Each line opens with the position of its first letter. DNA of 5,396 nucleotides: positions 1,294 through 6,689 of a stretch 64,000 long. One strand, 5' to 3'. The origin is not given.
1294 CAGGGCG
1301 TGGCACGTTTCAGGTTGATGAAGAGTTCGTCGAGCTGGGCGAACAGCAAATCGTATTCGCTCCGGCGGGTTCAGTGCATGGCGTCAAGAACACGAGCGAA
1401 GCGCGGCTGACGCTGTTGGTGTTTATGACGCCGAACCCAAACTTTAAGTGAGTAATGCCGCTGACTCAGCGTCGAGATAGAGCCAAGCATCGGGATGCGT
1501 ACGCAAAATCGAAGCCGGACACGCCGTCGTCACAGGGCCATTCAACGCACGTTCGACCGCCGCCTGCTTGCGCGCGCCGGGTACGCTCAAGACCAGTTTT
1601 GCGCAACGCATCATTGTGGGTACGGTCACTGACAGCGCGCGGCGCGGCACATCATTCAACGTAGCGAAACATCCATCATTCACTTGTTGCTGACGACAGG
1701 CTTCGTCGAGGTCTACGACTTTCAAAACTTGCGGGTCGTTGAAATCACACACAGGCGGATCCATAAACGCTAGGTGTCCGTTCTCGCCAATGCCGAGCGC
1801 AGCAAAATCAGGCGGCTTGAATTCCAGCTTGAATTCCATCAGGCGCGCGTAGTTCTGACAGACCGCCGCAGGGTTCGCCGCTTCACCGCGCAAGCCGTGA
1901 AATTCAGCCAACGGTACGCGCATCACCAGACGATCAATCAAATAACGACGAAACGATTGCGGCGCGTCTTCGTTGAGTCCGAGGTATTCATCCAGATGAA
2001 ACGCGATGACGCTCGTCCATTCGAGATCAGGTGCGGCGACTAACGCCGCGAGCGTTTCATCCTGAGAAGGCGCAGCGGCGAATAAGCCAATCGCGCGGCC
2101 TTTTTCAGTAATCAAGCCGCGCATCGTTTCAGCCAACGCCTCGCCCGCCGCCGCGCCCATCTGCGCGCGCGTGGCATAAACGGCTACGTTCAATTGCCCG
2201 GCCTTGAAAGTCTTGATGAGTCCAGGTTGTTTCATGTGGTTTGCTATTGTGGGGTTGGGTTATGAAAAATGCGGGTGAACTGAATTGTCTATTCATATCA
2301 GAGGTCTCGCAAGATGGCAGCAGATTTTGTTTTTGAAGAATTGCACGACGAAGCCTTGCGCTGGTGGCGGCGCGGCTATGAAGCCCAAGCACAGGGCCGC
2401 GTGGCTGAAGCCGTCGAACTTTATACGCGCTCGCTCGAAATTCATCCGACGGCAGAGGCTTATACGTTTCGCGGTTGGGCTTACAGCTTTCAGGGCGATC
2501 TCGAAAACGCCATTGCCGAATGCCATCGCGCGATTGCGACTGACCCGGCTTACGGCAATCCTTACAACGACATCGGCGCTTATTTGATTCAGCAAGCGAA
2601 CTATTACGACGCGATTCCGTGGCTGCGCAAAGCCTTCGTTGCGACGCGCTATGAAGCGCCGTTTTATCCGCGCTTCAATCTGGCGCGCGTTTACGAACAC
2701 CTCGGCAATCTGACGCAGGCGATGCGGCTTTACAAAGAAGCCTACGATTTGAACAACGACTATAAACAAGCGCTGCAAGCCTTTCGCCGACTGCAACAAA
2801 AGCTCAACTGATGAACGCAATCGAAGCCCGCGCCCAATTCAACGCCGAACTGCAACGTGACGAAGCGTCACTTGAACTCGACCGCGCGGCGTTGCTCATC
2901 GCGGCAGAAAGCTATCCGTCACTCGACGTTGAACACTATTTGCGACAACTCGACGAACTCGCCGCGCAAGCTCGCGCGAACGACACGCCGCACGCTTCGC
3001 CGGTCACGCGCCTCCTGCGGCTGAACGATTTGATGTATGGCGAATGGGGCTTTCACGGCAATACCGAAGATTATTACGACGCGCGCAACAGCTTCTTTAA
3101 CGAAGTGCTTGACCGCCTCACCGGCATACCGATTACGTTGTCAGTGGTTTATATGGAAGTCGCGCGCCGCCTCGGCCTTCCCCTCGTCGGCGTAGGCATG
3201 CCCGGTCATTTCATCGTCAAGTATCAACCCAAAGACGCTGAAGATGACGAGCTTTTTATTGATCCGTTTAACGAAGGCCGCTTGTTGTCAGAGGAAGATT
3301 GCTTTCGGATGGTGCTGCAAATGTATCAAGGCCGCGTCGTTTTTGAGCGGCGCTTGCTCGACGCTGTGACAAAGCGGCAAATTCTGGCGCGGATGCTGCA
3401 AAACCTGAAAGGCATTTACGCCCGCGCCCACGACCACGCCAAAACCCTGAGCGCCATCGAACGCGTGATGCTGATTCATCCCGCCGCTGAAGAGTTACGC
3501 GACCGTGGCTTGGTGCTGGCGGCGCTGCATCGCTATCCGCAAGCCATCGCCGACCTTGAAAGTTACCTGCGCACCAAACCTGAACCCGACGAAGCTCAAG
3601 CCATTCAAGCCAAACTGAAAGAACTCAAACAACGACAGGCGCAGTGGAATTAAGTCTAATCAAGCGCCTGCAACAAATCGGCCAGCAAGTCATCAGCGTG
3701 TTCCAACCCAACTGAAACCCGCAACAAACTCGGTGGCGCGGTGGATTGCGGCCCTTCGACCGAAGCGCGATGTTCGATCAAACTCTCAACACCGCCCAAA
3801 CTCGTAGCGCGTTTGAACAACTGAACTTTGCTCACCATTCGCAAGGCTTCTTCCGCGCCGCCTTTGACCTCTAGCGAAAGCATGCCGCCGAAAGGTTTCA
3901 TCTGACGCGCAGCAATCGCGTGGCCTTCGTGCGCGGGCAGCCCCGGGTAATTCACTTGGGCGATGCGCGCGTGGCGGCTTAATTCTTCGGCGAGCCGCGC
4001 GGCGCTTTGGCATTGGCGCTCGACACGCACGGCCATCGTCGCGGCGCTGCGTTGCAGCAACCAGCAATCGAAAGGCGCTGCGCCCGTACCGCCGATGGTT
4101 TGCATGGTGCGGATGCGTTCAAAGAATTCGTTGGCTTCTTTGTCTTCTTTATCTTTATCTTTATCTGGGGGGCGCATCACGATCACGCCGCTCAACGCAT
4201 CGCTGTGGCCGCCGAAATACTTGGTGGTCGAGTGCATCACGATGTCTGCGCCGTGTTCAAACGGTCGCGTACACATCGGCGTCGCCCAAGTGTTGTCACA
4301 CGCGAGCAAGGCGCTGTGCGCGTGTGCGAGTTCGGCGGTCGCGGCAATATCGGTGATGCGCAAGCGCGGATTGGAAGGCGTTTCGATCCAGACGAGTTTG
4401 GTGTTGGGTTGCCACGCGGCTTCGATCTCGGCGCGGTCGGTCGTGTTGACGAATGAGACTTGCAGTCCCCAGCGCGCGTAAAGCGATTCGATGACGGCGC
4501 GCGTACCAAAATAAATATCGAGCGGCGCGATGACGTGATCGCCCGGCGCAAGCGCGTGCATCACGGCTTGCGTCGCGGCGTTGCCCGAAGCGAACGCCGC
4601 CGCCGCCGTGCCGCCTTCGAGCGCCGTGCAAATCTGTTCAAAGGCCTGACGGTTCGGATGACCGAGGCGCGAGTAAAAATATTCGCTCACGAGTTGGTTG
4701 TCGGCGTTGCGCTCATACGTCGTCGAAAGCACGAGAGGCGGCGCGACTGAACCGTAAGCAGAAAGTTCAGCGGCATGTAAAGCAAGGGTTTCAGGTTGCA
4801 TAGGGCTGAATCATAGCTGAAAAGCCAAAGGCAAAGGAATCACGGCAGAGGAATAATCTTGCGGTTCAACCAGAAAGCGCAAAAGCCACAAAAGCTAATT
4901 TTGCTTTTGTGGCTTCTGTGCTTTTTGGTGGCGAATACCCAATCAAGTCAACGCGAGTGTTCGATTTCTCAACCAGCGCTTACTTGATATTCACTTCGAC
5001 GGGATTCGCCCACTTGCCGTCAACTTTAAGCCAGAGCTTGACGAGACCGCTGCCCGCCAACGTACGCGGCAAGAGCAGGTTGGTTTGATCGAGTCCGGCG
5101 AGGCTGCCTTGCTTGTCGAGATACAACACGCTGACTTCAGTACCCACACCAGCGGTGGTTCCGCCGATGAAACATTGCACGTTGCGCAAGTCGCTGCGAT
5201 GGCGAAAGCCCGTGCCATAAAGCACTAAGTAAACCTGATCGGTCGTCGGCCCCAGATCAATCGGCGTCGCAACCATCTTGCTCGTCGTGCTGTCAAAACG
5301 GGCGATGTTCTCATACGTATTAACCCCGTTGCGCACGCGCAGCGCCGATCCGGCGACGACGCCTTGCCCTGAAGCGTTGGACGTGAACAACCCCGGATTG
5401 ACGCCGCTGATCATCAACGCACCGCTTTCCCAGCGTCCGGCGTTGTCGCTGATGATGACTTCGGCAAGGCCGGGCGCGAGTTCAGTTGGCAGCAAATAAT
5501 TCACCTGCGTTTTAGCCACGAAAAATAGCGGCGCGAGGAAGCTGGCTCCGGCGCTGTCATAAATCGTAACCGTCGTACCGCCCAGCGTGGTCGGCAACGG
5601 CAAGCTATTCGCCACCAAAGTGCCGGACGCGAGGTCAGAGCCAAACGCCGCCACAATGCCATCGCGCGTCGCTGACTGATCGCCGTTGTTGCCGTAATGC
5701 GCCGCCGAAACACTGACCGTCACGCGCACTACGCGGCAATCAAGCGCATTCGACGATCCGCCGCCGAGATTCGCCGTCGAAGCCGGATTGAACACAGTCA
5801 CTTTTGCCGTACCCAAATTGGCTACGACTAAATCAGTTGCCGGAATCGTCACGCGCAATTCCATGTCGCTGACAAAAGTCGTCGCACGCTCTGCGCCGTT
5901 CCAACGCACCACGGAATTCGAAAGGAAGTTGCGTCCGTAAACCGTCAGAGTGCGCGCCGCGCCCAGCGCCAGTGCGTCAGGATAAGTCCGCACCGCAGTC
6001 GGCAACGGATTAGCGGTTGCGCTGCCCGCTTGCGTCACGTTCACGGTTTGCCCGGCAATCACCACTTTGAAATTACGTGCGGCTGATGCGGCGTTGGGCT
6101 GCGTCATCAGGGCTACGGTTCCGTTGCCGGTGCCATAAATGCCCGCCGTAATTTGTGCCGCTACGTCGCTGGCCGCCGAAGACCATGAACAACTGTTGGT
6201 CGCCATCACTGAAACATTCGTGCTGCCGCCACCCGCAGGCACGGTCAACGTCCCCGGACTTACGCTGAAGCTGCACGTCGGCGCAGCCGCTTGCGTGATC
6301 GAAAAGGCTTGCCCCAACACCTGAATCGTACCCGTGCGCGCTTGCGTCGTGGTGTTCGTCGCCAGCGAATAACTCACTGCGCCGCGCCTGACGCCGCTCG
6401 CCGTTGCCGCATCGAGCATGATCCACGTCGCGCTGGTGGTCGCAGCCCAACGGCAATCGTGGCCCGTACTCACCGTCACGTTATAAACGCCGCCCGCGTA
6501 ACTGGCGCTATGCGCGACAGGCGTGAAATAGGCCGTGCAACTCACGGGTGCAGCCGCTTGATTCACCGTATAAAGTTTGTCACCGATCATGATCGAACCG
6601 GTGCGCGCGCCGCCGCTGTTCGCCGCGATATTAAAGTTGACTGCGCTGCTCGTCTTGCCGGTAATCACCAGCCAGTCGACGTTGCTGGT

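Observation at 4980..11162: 2060-aa secreted metzincin-like protease with ~11 DNA-level tandem BACON-like repeats and a Solibacter-type C-terminus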

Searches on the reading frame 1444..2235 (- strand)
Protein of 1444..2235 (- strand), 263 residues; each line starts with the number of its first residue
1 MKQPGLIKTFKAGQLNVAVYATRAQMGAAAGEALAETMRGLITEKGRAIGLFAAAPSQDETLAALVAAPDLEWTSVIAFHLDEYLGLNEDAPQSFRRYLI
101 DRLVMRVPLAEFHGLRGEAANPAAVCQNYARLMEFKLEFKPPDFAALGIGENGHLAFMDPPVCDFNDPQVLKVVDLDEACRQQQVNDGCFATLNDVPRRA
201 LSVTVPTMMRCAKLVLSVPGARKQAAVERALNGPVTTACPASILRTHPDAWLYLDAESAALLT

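Call 23: search_protein_families(library=pfam, proteins=[window:1444-2235:-], max_evalue=0.00001)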
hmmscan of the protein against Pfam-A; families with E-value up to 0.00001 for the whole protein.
window:1444-2235:- (263 aa): 1 family
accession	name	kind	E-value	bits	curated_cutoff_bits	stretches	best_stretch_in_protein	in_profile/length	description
PF01182.26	Glucosamine_iso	-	3.3e-15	57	27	1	22-246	2-218/225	Glucosamine-6-phosphate isomerases/6-phosphogluconolactonase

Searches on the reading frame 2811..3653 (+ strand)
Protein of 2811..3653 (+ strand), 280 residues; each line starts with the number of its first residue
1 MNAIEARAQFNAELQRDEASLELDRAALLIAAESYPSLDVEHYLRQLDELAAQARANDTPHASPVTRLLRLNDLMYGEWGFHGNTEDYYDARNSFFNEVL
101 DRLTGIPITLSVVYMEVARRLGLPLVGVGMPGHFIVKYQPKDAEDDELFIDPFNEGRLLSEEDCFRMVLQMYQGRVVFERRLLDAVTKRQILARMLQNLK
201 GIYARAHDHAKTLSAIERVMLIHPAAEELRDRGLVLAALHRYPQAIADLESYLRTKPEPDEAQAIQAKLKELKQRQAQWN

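Call 23: search_protein_families(library=pfam, proteins=[window:2811-3653:+], max_evalue=0.00001)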
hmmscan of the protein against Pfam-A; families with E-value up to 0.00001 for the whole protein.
window:2811-3653:+ (280 aa): 2 families
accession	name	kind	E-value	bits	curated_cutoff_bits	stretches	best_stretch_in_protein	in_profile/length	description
PF13369.12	Transglut_core2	-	2e-56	190.2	23.5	1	41-197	1-155/155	Transglutaminase-like superfamily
PF13371.12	TPR_9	-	4.2e-16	59.2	35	1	199-269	1-72/73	Tetratricopeptide repeat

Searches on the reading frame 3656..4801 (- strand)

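Call 23: search_protein_families(library=pfam, proteins=[window:3656-4801:-], max_evalue=0.00001)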
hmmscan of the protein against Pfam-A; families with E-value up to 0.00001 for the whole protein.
window:3656-4801:- (381 aa): 1 family
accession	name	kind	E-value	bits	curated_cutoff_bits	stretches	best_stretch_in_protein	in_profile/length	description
PF01053.26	Cys_Met_Meta_PP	-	4e-114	381.5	27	1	4-380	1-380/381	Cys/Met metabolism PLP-dependent enzyme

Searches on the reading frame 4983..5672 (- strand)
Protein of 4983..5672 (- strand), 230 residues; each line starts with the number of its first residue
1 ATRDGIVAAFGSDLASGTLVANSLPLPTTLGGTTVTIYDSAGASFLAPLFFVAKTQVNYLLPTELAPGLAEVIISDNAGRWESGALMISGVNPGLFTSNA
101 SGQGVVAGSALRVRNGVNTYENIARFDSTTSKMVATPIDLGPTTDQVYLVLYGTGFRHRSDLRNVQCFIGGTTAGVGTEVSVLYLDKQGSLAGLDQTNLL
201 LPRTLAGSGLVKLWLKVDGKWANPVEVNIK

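Call 30: find_homologous_proteins(query=window:4983-5672:-, max_evalue=0.00001)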
Query window:4983-5672:- (230 aa): 432 proteins with E <= 0.00001 among 1946 candidates; the best 120 are listed.
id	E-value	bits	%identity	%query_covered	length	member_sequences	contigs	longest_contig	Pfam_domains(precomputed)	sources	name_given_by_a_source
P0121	1.8e-62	229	57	98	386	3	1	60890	-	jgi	jgi:uncharacterized protein (TIGR03437 family)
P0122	3.5e-62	228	54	99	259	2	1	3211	-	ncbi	ncbi:MAG: hypothetical protein ACREBD_26580, partial [Blastocatellia bacterium]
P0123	7.5e-62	227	54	99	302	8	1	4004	PF13004.14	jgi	jgi:uncharacterized protein (TIGR03437 family)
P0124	6.5e-61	224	54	99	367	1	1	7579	PF07679.23,PF13927.13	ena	-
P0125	9.4e-60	220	53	99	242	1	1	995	-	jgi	jgi:uncharacterized protein (TIGR03437 family)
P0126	1.3e-59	219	54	99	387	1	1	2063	PF01833.31,PF05345.19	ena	-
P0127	2.3e-59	219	52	98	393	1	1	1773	PF17957.8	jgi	jgi:uncharacterized protein (TIGR03437 family)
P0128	6.0e-59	217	51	99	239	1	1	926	-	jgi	jgi:uncharacterized protein (TIGR03437 family)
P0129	1.0e-58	216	55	99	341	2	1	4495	PF01833.31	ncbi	-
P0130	1.1e-58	216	54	99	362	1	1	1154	PF00801.27,PF18911.7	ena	-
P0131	1.2e-58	216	51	99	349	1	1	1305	PF05345.19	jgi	jgi:uncharacterized protein (TIGR03437 family)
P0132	3.6e-58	215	51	100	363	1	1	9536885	PF00801.27,PF18911.7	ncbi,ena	-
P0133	5.7e-58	214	54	99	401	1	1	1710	PF01833.31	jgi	jgi:uncharacterized protein (TIGR03437 family)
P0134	6.4e-58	214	54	99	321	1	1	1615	-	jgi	jgi:uncharacterized protein (TIGR03437 family)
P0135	9.3e-58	213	52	99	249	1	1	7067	-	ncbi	-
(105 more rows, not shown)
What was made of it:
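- It sits on many unrelated passenger domains, including PKD, Kelch, cohesin, SBBP, peptidase S9 and FGE-sulfatase (call 30).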

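Call 34: search_protein_families(library=pfam, proteins=[window:4983-5672:-], max_evalue=1)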
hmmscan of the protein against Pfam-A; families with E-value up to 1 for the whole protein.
window:4983-5672:- (230 aa): 2 families
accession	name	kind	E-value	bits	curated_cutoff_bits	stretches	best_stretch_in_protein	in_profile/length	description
PF07559.19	FlgE_D2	-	0.076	13.9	22.7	1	33-56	24-47/142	Flagellar basal body protein FlaE D2 domain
PF01833.30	TIG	-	0.7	10.4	20.9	0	142-179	12-46/84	IPT/TIG domain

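Call 99: search_protein_representatives(protein=window:4983-5672:-)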
Query: 230 residues. Proteins with E-value up to 0.001 (for the whole library): 7896; up to 1e-10: 4807; up to 1e-30: 1937. The best 150 are listed.
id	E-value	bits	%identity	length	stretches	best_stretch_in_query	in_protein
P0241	2.9e-73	262.4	44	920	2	5-229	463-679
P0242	1.1e-72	260.5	42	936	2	4-230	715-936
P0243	1.7e-72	259.9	43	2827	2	2-228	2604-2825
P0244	1.5e-70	253.5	47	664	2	3-229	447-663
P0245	7.0e-65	235.0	57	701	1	4-230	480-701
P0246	3.2e-63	229.6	57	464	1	4-230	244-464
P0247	4.3e-63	229.1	57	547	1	4-230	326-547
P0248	3.6e-61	222.9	55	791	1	4-230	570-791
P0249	5.0e-61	222.4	56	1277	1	4-230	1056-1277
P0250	6.8e-61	221.9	56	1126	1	5-230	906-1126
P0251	4.0e-60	219.4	48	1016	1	4-230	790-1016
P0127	7.3e-60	218.6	53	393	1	4-229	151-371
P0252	7.8e-60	218.5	54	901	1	2-230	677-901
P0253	1.6e-59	217.4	54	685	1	4-230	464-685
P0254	3.2e-59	216.5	55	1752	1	4-230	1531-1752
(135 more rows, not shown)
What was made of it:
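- C-terminal handle: Soli_cterm has 7,896 cluster representatives at E<=1e-3 (call 99).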

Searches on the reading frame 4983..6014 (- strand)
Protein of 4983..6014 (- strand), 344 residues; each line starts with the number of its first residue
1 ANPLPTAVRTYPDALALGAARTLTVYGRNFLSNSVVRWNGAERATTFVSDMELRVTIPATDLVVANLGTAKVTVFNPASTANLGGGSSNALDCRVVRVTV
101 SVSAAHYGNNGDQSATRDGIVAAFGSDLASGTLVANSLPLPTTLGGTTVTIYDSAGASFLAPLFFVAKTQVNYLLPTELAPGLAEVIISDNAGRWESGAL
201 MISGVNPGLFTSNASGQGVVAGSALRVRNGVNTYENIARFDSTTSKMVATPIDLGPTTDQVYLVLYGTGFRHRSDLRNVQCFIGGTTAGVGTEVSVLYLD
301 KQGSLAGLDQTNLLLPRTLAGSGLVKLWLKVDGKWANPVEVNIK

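Call 26: search_solved_structures(query=window:4983-6014:-, max_evalue=1, show_alignments=1)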
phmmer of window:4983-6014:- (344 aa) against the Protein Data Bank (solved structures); distinct sequences matched with E-value up to 1: 1.
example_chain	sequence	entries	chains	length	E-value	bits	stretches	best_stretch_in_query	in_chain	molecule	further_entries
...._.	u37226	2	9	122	0.35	13.2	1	56-121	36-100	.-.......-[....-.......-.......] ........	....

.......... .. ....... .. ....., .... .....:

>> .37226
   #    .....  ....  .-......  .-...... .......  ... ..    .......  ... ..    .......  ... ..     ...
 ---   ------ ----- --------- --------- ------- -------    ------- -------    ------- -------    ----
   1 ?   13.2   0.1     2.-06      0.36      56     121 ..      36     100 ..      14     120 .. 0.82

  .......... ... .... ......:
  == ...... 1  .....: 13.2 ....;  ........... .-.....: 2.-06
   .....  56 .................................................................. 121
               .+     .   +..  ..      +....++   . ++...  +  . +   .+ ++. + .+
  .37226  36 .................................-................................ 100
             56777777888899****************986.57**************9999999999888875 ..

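Call 37: predict_structure(alignment_id=A1)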
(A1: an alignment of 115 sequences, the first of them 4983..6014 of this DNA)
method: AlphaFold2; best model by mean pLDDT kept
length: 344 residues; sequences in the alignment: 115
mean_pLDDT: 90.0   pTM: 0.82
mean pLDDT of the five models: 90.0, 89.9, 89.4, 88.8, 88.7
residues with pLDDT >= 90: 254; 70-90: 53; 50-70: 29; < 50: 8
segments of 3 or more residues with pLDDT < 50: 82-84
pLDDT, mean of each block of 10 residues (from residue 1): 58 60 88 91 94 90 66 79 59 80 84 89 95 97 98 97 98 98 95 91 96 94 98 98 98 97 98 97 90 97 95 98 98 96 98
secondary structure, 60 per line:
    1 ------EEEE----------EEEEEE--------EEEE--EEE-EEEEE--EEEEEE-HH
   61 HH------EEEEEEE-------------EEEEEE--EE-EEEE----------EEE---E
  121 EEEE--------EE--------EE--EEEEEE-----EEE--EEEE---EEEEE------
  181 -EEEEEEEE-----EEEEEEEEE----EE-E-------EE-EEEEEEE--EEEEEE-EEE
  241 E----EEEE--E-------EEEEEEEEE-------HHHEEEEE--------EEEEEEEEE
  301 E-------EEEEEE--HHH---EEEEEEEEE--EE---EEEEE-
elements in order: E7-10 E21-26 E35-38 E41-43 E45-49 E52-57 H59-62 E69-75 E89-94 E100-103 E114-116 E120-124 E147-152 E158-160 E163-166 E170-174 E182-189 E195-203 E222-228 E231-236 E238-241 E246-249 E260-268 E279-283 E292-301 E309-314 E323-331 E339-343
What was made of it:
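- A 230-aa module predicted as two beta-sandwiches and conserved across thousands of proteins is large for a mere tag (calls 37, 99).
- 4983..5672 (-): Soli_cterm (TIGR03437) C-terminal domain, aa 1831-2060, predicted all-beta and read from the strand pattern as two beta-sandwiches, ending ...VEVNIK. AF2 pLDDT 90, all-beta (call 37).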

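Call 41: fold_search(model_id=the predicted structure, library=pdb)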
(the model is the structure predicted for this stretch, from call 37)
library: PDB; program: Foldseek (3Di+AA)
matches with E <= 10: 2000; with E <= 0.001: 131
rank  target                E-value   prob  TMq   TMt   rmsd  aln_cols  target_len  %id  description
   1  4hjj_H                2.4e-05  1.00  0.22  0.22  16.2       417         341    8  Structure Reveals Function of the Dual Variable Domain Immunoglobulin (DVD-Ig) Molecule (released 2013-05-08)
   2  5l5k                  3.2e-05  0.99  0.21  0.08  18.7       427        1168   10  Plexin A4 full extracellular region, domains 1 to 10, data to 7.5 angstrom, spacegroup P4(1) (released 2016-07-06)
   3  1hzh_H                5.2e-05  0.96  0.18  0.14  23.3       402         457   10  CRYSTAL STRUCTURE OF THE INTACT HUMAN IGG B12 WITH BROAD AND POTENT ACTIVITY AGAINST PRIMARY HIV-1 ISOLATES: A TEMPLAT (released 2001-08-15)
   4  8uky_B                9.8e-05  1.00  0.18  0.26  15.2       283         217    9  Crystal structure of BAK in complex with inhibiting antibody 14G6 (released 2024-04-10)
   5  5i8c_A                1.1e-04  1.00  0.19  0.27  14.5       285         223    8  Crystal Structure of HIV-1 Clade A BG505 Fusion Peptide (residue 512-520) in Complex with Broadly Neutralizing Antibod (released 2016-05-25)
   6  6e3h_H                1.2e-04  1.00  0.19  0.27  13.4       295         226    7  Crystal structure of S9-3-37 bound to H5 influenza hemagglutinin (released 2018-09-26)
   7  5fhx_H                1.3e-04  0.98  0.20  0.21  15.8       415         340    8  CRYSTAL STRUCTURE OF CODV IN COMPLEX WITH IL4 AT 2.55 Ang. RESOLUTION. (released 2016-03-30)
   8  1za6_B                1.3e-04  0.96  0.17  0.18  18.5       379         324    9  The structure of an antitumor CH2-domain-deleted humanized antibody (released 2005-05-10)
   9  8dgw_A                1.7e-04  0.96  0.17  0.23  18.8       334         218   10  Crystal structure of HCoV-HKU1 spike stem helix peptide in complex with Fab of broadly neutralizing antibody CC95.108  (released 2023-01-25)
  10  5aze_H                2.1e-04  0.97  0.16  0.23  15.9       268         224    9  Fab fragment of calcium-dependent antigen binding antibody, 6RL#9 (released 2015-11-11)
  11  6azz_C                2.4e-04  0.94  0.16  0.23  18.0       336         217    8  Crystal structure of Pfs25 in complex with the transmission blocking antibody 1190 (released 2017-11-08)
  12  8uky_H                2.6e-04  0.99  0.18  0.27  13.7       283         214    8  Crystal structure of BAK in complex with inhibiting antibody 14G6 (released 2024-04-10)
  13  2nxy_D                2.6e-04  0.99  0.19  0.26  13.6       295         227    7  HIV-1 gp120 Envelope Glycoprotein(S334A) Complexed with CD4 and Antibody 17b (released 2007-02-06)
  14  7l7e_T                2.6e-04  0.80  0.14  0.20  18.6       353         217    7  Crystal structure of SARS-CoV-2 spike RBD in complex with human monoclonal antibodies AZD8895 and AZD1061 (released 2021-09-01)
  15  3mac_H                2.8e-04  0.99  0.18  0.25  13.8       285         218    7  crystal structure of GP41-derived protein complexed with fab 8062 (released 2010-12-08)
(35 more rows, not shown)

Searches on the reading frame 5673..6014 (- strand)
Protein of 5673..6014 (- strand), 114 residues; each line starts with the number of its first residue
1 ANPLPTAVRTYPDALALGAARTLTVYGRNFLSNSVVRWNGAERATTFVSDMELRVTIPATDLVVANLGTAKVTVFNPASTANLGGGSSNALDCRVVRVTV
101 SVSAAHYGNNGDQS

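Call 34: search_protein_families(library=pfam, proteins=[window:5673-6014:-], max_evalue=1)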
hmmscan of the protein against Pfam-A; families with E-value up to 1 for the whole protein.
window:5673-6014:- (114 aa): 2 families
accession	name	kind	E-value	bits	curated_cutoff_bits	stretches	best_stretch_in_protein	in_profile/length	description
PF01833.30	TIG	-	1.5e-05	25.4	20.9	1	20-78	16-72/84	IPT/TIG domain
PF20144.5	TIG_SUH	-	0.16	12.6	24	1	20-69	15-64/94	TIG domain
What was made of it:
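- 5673..6014 (-): IPT/TIG domain 2, also matched by NCBIfam CoaZ_rpt_PGGG (aa 1717-1830). Pfam TIG at 25.4 bits (call 34).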

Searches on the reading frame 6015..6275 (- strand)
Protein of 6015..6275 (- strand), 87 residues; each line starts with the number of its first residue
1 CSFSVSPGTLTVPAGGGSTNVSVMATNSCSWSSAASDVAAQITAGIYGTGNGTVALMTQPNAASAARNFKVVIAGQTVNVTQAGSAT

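Call 60: search_protein_families(library=pfam, proteins=[window:6015-6275:-], max_evalue=0.1)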
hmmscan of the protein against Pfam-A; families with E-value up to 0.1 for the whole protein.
window:6015-6275:- (87 aa): 0 families

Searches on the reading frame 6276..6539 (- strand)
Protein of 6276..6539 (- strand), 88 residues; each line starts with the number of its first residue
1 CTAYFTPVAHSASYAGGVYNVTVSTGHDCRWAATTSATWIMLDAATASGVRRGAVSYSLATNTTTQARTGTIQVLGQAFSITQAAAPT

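Call 60: search_protein_families(library=pfam, proteins=[window:6276-6539:-], max_evalue=0.1)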
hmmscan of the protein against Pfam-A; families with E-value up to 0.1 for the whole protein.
window:6276-6539:- (88 aa): 2 families
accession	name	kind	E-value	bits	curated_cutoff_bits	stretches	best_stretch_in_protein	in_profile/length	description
PF13004.13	BACON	-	9.7e-06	25.9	25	1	31-84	3-61/61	Putative binding domain, N-terminal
PF19190.6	BACON_2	-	0.0035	17.7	25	1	21-76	21-80/94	Viral BACON domain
